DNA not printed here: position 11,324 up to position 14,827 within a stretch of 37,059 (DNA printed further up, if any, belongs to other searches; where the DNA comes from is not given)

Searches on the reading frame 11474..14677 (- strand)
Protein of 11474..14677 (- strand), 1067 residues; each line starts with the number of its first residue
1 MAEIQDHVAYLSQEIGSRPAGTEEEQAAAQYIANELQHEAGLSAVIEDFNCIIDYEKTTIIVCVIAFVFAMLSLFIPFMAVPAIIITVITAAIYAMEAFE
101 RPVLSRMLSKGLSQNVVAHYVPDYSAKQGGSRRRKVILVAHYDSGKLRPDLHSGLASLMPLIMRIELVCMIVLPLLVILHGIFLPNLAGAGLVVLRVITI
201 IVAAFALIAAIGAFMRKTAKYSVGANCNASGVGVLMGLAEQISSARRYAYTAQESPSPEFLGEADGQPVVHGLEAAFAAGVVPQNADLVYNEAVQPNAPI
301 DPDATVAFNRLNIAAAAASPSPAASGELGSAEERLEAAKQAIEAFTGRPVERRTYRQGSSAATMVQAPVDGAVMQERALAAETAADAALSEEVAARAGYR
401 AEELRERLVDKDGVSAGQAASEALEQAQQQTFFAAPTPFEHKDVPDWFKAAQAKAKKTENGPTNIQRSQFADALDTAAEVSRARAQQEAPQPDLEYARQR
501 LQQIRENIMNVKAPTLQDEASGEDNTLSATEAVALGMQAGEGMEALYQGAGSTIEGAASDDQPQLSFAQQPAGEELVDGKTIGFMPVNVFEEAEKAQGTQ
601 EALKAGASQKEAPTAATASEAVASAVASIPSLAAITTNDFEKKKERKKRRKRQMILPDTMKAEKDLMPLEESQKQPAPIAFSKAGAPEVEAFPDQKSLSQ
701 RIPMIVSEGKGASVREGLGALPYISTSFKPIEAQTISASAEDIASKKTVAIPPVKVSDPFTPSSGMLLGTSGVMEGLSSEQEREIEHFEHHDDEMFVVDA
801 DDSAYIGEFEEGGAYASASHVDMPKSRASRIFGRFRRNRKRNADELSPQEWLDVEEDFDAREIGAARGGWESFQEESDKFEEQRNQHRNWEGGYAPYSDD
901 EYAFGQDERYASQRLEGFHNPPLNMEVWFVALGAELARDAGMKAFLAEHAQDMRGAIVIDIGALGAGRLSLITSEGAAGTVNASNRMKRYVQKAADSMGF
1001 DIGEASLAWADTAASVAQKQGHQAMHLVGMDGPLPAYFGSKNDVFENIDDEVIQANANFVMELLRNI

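Call 62: search_protein_families(library=pfam, proteins=[window:11474-14677:-], max_evalue=0.00001)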
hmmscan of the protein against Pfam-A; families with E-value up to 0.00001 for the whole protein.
window:11474-14677:- (1067 aa): 1 family
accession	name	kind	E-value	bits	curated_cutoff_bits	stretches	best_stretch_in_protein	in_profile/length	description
PF04389.22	Peptidase_M28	-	2.9e-06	27.6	21.3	0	920-1062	53-191/193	Peptidase family M28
